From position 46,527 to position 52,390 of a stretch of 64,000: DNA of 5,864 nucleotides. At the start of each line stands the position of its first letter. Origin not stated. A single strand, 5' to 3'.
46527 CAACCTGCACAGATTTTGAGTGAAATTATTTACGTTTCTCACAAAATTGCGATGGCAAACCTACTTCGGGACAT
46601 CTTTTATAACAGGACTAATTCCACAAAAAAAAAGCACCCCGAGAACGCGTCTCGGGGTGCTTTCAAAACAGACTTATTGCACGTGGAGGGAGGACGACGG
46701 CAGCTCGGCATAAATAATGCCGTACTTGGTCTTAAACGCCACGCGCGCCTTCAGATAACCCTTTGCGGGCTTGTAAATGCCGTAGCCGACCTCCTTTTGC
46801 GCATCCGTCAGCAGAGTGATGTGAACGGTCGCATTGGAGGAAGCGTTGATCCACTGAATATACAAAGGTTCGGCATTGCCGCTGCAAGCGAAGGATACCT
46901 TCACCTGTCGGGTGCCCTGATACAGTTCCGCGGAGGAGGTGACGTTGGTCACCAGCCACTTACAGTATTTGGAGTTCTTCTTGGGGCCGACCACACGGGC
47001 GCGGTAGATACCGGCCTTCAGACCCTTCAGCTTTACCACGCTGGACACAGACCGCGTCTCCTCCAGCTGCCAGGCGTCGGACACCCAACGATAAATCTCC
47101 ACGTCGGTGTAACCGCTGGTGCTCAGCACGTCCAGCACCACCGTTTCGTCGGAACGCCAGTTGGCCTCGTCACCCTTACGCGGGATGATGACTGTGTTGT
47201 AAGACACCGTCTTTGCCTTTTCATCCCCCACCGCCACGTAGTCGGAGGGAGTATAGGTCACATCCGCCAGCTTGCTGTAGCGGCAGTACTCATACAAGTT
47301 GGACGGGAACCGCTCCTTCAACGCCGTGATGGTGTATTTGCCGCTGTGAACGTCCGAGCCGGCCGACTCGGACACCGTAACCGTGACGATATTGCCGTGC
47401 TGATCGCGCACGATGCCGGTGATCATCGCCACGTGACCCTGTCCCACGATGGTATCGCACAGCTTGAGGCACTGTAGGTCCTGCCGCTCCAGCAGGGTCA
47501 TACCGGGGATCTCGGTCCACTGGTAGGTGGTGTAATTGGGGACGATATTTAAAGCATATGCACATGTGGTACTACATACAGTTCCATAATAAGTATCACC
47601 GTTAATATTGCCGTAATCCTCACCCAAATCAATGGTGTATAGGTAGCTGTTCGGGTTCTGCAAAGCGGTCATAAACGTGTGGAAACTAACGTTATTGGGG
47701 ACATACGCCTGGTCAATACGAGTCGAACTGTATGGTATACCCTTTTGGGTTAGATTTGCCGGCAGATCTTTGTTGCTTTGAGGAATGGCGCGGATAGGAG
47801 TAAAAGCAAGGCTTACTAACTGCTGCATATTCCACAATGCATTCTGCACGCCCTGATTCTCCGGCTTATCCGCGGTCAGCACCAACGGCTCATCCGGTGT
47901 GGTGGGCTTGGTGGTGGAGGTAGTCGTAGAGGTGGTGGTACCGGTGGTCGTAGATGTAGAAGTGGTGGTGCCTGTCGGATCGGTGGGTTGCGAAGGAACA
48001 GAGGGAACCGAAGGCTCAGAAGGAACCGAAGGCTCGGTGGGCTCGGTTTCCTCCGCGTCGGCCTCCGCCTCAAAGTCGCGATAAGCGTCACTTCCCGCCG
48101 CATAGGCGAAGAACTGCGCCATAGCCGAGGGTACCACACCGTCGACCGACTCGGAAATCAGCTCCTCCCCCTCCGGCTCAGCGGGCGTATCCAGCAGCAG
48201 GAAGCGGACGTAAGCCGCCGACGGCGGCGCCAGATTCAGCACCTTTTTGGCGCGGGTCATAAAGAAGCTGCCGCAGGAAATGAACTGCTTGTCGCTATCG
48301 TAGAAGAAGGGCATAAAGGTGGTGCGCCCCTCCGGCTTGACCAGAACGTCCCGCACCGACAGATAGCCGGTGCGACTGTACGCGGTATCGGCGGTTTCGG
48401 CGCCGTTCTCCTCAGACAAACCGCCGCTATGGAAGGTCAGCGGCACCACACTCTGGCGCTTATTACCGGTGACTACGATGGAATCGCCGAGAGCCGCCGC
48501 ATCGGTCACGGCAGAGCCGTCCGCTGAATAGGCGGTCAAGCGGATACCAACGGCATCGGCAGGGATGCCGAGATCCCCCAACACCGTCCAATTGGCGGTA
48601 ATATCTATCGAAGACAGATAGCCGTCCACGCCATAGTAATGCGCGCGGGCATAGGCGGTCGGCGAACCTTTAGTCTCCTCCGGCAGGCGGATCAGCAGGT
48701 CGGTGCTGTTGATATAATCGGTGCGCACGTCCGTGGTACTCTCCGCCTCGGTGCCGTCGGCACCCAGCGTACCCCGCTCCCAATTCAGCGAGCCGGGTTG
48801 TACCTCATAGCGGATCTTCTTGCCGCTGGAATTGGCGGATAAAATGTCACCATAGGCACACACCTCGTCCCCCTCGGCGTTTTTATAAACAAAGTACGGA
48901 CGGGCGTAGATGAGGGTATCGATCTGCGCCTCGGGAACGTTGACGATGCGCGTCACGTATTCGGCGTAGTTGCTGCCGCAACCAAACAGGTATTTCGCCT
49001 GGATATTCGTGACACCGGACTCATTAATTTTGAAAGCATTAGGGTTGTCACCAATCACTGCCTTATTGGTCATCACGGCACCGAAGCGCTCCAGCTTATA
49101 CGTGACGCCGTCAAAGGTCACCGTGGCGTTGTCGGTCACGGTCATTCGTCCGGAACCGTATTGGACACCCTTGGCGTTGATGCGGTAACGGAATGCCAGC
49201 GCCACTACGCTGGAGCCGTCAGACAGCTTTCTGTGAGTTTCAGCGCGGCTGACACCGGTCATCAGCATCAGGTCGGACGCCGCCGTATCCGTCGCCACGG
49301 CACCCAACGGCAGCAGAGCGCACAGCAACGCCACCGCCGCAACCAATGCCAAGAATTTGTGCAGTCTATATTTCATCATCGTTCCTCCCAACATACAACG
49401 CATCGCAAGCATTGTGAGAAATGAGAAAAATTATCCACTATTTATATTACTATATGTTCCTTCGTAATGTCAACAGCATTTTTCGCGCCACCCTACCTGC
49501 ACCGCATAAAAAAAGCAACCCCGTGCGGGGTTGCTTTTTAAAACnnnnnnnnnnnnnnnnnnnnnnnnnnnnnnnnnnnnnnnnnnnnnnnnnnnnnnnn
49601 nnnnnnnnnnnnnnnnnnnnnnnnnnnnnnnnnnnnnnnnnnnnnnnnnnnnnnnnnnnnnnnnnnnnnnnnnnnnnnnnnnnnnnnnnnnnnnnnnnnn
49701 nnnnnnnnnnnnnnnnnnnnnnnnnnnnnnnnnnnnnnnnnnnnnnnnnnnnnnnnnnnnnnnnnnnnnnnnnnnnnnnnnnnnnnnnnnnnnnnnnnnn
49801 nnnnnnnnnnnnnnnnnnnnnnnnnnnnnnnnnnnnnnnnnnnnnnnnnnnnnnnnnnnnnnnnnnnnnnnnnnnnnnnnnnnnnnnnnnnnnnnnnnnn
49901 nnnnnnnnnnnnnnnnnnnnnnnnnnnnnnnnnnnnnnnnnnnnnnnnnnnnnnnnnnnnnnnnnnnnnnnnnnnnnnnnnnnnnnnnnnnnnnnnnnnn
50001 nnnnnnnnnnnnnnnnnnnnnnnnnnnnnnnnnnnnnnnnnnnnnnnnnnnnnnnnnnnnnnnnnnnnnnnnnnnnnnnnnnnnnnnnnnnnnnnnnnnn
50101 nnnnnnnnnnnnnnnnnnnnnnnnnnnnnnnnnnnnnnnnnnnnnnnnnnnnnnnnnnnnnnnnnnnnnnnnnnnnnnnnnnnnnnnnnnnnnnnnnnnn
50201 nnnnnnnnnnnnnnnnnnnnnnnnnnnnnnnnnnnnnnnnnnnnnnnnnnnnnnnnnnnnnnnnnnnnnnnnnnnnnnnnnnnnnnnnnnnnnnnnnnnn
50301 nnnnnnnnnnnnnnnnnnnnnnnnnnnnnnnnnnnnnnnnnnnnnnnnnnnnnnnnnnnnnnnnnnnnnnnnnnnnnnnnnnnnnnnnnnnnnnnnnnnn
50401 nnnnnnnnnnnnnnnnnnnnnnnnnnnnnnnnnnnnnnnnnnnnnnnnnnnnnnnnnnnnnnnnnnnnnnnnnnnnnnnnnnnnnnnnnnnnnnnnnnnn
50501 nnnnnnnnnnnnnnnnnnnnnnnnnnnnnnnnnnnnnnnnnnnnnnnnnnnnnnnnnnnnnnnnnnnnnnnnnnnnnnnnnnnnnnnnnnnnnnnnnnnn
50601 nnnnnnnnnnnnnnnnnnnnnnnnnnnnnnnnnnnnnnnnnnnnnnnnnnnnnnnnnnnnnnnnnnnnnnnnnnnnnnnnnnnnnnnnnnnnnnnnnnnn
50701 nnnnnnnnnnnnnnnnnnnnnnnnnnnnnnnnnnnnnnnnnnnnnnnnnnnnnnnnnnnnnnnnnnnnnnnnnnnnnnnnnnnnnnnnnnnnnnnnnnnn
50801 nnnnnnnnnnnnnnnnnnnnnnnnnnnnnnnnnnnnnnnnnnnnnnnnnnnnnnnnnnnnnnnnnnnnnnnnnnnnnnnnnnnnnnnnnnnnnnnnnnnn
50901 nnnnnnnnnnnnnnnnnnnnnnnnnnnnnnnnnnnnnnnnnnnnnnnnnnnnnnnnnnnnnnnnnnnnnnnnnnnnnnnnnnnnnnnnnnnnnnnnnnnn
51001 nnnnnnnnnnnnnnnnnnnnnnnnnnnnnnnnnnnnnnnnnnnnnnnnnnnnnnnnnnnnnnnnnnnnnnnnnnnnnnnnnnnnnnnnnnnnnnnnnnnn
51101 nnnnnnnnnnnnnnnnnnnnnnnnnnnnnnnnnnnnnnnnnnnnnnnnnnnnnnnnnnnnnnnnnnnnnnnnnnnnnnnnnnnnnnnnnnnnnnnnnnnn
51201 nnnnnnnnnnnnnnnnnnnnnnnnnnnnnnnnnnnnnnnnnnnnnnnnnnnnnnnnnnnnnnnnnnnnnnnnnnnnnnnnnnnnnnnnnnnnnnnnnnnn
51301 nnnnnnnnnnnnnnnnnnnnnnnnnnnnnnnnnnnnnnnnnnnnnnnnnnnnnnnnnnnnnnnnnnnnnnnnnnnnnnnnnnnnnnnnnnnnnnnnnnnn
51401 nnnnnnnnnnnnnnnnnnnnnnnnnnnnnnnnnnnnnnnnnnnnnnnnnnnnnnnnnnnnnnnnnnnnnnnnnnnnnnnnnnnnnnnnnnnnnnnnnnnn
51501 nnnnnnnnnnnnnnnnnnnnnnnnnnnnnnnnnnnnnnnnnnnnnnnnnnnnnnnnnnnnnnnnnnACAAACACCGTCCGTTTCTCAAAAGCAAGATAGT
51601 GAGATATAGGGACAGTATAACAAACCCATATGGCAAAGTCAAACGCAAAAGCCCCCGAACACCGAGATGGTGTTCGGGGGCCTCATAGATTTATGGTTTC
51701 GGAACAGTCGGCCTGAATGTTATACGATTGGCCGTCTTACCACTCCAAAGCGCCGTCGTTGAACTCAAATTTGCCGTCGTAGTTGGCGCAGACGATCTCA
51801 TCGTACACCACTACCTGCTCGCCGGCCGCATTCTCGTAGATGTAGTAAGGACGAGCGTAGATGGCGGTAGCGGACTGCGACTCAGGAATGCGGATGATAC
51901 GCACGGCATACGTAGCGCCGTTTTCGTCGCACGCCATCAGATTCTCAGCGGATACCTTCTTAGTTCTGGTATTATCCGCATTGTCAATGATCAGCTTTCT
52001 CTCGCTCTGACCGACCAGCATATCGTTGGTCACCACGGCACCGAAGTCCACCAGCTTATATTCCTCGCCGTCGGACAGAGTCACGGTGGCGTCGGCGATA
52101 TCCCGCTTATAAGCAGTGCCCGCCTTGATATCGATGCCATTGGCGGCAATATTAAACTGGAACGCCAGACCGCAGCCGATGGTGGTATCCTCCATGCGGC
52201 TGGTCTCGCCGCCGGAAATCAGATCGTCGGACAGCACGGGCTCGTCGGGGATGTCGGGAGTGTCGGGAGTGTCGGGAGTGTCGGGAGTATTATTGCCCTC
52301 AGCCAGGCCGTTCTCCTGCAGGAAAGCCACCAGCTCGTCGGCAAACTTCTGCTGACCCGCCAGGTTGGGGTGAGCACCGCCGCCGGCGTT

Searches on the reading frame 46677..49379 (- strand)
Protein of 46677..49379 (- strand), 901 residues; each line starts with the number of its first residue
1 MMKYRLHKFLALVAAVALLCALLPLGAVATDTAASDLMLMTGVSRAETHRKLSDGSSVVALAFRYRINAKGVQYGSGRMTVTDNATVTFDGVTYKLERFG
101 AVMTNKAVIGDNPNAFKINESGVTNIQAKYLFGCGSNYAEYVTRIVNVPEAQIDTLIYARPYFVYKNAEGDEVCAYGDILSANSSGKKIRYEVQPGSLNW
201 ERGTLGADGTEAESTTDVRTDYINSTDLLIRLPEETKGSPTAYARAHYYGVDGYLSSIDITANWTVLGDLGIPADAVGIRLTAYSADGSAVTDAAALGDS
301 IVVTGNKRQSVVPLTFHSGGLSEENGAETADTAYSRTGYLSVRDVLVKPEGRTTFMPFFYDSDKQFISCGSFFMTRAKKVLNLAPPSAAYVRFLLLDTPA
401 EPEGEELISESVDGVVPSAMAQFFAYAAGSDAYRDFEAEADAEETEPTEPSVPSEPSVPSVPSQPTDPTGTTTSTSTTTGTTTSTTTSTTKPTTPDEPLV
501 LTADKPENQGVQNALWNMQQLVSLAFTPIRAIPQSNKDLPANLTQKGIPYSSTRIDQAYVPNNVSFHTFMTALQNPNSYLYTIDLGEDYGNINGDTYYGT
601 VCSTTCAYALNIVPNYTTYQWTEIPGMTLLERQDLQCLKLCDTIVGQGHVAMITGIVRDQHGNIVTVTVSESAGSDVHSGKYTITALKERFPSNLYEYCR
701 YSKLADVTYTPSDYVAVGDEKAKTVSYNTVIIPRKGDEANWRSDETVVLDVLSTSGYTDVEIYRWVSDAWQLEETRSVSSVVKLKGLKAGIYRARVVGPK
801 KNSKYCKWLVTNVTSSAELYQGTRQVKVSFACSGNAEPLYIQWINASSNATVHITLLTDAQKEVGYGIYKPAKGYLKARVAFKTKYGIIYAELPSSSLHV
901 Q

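Call 9: search_protein_families(library=ncbifam, max_evalue=1, proteins=[window:46677-49379:-])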
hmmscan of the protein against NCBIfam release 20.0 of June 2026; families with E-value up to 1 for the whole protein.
window:46677-49379:- (901 aa): 0 families

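Call 10: search_protein_families(library=pfam, max_evalue=0.01, proteins=[window:46677-49379:-])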
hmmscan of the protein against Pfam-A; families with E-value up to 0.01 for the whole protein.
window:46677-49379:- (901 aa): 1 family
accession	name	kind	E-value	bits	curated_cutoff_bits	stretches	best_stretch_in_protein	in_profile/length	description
PF16583.11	ZirS_C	-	0.0086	16.1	26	0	605-690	19-105/145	Zinc-regulated secreted antivirulence protein C-terminal domain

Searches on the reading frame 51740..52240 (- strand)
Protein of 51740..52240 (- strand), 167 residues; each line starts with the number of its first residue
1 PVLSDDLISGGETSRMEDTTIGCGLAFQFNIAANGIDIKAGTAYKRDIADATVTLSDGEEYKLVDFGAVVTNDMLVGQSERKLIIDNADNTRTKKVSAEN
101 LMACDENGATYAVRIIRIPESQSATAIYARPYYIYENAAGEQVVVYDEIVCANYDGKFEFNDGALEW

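Call 24: find_homologous_proteins(query=window:51740-52240:-, max_evalue=0.001)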
Query seq(167 aa) (167 aa): 3 proteins with E <= 0.001 among 43 candidates.
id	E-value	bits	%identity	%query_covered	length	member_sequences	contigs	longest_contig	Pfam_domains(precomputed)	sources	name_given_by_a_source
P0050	1.6e-66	241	71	100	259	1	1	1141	-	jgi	-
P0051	2.0e-46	176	71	66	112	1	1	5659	-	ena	-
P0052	7.0e-34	135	52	90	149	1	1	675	-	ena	-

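Call 32: predict_structure(alignment_id=A3)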
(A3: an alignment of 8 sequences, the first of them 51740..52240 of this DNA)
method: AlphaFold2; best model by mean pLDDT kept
length: 167 residues; sequences in the alignment: 8
mean_pLDDT: 82.9   pTM: 0.80
mean pLDDT of the five models: 82.9, 81.7, 81.2, 79.0, 77.8
residues with pLDDT >= 90: 85; 70-90: 50; 50-70: 18; < 50: 14
segments of 3 or more residues with pLDDT < 50: 1-11
pLDDT, mean of each block of 10 residues (from residue 1): 38 50 85 92 91 88 96 91 91 91 91 87 89 95 93 73 61
secondary structure, 60 per line:
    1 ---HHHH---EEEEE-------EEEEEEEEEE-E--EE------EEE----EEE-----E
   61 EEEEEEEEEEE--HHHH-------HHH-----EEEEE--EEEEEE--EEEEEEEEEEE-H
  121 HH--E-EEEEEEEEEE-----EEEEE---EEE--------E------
elements in order: H4-7 E11-15 E23-32 E45-47 E52-54 E60-71 H74-77 E93-97 E100-105 E108-118 E127-136 E142-146 E150-152

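Call 33: search_protein_representatives(alignment_id=A3)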
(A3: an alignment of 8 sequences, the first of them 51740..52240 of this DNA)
Query: 8 sequences, 162 profile positions. Proteins with E-value up to 0.001 (for the whole library): 591; up to 1e-10: 434; up to 1e-30: 100. The best 150 are listed.
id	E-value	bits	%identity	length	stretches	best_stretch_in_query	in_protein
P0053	5.8e-56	204.8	-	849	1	4-162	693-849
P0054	2.5e-55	202.7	-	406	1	3-162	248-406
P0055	1.2e-53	197.4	-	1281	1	10-162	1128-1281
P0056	2.7e-53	196.2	-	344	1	4-162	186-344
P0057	1.1e-52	194.2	-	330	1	2-151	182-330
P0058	1.0e-51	191.0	-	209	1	9-162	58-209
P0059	1.2e-51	190.8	-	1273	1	3-151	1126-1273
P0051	3.3e-51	189.3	-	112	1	52-162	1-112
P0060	7.8e-51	188.2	-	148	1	14-162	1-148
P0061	4.6e-48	179.1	-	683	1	4-162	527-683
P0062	7.2e-48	178.5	-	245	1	6-162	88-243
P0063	2.8e-47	176.6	-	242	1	3-162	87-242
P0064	3.3e-47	176.4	-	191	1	4-162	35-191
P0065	2.2e-46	173.7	-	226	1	5-162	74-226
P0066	9.3e-45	168.4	-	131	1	23-151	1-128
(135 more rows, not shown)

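Call 53: fold_search(model_id=the predicted structure, library=pdb)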
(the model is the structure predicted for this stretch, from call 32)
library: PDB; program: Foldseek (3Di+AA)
matches with E <= 10: 934; with E <= 0.001: 0
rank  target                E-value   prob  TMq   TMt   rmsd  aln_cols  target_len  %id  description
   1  1xvs_A                1.7e-02  0.99  0.40  0.51   7.7       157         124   10  Crystal structure of apaG Protein from Vibrio cholerae (released 2004-12-14)
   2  1tza_A                1.7e-02  0.99  0.41  0.48   6.9       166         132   10  X-ray structure of Northeast Structural Genomics Consortium target SoR45 (released 2004-07-27)
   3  1xq4_B                2.3e-02  0.99  0.38  0.49   6.2       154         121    8  Crystal Structure of the Putative ApaA Protein from Bordetella pertussis, Northeast Structural Genomics Target BeR40 (released 2004-11-09)
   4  1tza_B                2.4e-02  0.99  0.42  0.52   8.0       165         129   10  X-ray structure of Northeast Structural Genomics Consortium target SoR45 (released 2004-07-27)
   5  4ei0_B                2.6e-02  0.25  0.20  0.13  14.5       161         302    9  Crystal structure of a DUF4466 family protein (PARMER_03218) from Parabacteroides merdae ATCC 43184 at 2.00 A resoluti (released 2012-05-30)
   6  1xq4_A                3.4e-02  0.99  0.39  0.50   8.1       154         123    8  Crystal Structure of the Putative ApaA Protein from Bordetella pertussis, Northeast Structural Genomics Target BeR40 (released 2004-11-09)
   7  8btk_TA               3.5e-02  0.87  0.33  0.32   8.9       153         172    8  Structure of the TRAP complex with the Sec translocon and a translating ribosome (released 2023-05-24)
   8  8b6l_E                3.7e-02  0.97  0.39  0.42   6.4       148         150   11  Subtomogram average of the human Sec61-TRAP-OSTA-translocon (released 2022-12-07)
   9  7qm2_D                4.4e-02  0.84  0.30  0.31  10.9       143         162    8  Crystal structure of the PP1/PTG/beta-cyclodextrin ternary complex (released 2022-11-02)
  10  9j5j_D                4.4e-02  0.57  0.22  0.09  13.9       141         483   10  Cryo-EM structure of BTN2A1-BTN3A1-BTN3A2 in complex with gdTCR (released 2025-05-21)
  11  7p2p_B                4.9e-02  0.84  0.38  0.36   9.3       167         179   10  Human Signal Peptidase Complex Paralog A (SPC-A) (released 2021-10-06)
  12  9n9j_5                4.9e-02  0.77  0.32  0.36   8.1       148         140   11  Structure of a GRP94 folding intermediate engaged with a CCDC134- and FKBP11-bound secretory translocon (released 2025-11-19)
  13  1xq4_C                5.4e-02  0.96  0.37  0.48   8.6       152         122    8  Crystal Structure of the Putative ApaA Protein from Bordetella pertussis, Northeast Structural Genomics Target BeR40 (released 2004-11-09)
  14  4ei0_A                5.4e-02  0.18  0.19  0.12  14.6       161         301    9  Crystal structure of a DUF4466 family protein (PARMER_03218) from Parabacteroides merdae ATCC 43184 at 2.00 A resoluti (released 2012-05-30)
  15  6zlx                  5.7e-02  0.84  0.34  0.25  14.3       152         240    8  The structure of the ClpX-associated factor PDIP38 (released 2021-07-14)
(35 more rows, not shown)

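Call 64: search_solved_structures(query=A3, max_evalue=1)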
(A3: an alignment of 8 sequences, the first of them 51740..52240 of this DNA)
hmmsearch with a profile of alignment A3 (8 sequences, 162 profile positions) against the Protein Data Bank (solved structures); distinct sequences matched with E-value up to 1: 5.
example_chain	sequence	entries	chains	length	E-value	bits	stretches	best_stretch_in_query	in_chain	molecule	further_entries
6e14_G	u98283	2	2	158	0.073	15.9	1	24-66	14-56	Protein FimG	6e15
9me4_G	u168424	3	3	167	0.086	15.6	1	24-66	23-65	Protein FimG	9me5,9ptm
3jwn_G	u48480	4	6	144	0.13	15.1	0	28-66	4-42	Protein fimG | FimG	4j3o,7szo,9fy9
9vye_A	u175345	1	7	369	0.17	14.7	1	46-115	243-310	Major capsid protein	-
6ive_A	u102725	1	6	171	0.85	12.4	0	35-75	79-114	Ferripyochelin-binding protein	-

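Call 69: predict_structure(alignment_id=A5)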
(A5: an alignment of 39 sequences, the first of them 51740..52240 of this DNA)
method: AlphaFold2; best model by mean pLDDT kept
length: 167 residues; sequences in the alignment: 39
mean_pLDDT: 91.8   pTM: 0.87
mean pLDDT of the five models: 91.8, 91.8, 91.3, 91.1, 89.6
residues with pLDDT >= 90: 137; 70-90: 18; 50-70: 8; < 50: 4
segments of 3 or more residues with pLDDT < 50: 1-4
pLDDT, mean of each block of 10 residues (from residue 1): 65 92 95 97 95 95 98 95 96 95 96 94 94 98 97 85 67
secondary structure, 60 per line:
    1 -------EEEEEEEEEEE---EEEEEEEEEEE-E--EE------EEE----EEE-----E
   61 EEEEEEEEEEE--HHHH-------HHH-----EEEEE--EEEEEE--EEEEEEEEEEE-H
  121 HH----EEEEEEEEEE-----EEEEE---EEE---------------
elements in order: E8-18 E22-32 E45-47 E52-54 E60-71 H74-77 E93-97 E100-105 E108-118 E127-136 E142-146 E150-152
